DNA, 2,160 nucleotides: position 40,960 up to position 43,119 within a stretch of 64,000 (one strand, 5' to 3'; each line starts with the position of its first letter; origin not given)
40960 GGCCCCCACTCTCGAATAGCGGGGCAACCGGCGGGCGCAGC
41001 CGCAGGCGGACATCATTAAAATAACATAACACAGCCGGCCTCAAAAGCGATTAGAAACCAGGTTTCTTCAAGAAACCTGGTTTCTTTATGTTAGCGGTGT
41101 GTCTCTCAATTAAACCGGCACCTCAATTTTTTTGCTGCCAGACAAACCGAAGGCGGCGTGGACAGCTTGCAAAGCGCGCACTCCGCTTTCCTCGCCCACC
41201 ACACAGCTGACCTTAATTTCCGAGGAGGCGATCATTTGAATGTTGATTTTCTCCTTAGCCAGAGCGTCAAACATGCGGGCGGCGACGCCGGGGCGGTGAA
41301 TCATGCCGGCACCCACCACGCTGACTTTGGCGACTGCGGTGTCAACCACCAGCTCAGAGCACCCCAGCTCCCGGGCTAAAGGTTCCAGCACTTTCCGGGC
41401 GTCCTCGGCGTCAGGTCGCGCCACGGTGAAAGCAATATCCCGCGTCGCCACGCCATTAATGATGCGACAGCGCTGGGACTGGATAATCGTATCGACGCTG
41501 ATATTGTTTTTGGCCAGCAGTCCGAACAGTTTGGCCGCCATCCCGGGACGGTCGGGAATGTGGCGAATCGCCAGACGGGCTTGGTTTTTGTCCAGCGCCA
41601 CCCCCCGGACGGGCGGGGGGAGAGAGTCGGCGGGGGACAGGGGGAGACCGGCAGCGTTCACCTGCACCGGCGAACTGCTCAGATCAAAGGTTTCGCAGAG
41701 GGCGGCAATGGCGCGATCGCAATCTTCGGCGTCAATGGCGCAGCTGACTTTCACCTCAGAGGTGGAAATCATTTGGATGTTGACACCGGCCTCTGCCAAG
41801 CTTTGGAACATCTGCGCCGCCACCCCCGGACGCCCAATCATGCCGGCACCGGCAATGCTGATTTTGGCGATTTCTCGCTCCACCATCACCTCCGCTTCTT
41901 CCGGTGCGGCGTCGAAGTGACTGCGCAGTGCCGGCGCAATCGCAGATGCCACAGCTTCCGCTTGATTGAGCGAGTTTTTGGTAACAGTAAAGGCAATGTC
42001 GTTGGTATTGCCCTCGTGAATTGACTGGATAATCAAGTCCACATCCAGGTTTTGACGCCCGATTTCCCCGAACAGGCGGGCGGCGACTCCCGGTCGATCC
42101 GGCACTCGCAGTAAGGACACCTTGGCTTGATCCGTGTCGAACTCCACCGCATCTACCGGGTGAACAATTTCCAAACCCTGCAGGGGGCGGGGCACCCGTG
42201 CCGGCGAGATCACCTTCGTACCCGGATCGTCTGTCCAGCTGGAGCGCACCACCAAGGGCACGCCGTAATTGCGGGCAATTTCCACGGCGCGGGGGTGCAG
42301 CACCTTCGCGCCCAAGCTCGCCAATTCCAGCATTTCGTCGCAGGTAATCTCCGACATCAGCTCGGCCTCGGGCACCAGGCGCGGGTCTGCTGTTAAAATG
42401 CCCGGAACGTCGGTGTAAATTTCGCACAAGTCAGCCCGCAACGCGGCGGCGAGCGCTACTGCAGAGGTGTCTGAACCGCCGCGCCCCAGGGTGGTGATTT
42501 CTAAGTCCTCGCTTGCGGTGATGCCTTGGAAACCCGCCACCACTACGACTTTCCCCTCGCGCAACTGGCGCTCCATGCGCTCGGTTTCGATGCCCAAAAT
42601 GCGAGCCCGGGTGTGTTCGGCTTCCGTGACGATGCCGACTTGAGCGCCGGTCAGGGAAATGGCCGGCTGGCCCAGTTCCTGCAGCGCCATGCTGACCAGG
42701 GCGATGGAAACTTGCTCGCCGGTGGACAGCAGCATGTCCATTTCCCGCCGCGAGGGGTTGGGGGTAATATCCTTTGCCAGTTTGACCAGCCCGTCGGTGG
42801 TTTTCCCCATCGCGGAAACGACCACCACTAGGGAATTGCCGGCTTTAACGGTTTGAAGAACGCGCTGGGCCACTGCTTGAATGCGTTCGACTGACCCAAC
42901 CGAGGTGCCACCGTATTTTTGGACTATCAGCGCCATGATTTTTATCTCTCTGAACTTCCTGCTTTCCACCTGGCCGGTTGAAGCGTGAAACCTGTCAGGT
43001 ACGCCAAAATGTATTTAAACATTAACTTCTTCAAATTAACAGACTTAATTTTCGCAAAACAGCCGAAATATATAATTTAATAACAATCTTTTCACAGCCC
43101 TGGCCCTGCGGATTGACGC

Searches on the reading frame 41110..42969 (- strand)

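Call 68: search_protein_families(library=pfam, proteins=[window:41110-42969:-], max_evalue=0.00001)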
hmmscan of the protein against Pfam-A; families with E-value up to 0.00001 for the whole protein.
window:41110-42969:- (619 aa): 5 families
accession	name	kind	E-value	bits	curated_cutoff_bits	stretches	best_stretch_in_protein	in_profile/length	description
PF22468.2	ACT_9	-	9.2e-65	214.7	27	3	549-607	1-61/61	ACT domain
PF00696.33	AA_kinase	-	9.3e-56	189.6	24.9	1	14-243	2-234/234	Amino acid kinase family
PF13840.12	ACT_7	-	1.9e-34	117.8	27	2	363-426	2-65/65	ACT domain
PF01842.31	ACT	-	1.4e-33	114.6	27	2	470-533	6-63/66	ACT domain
PF13740.12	ACT_6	-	4.2e-06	27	23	0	472-498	10-36/76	ACT domain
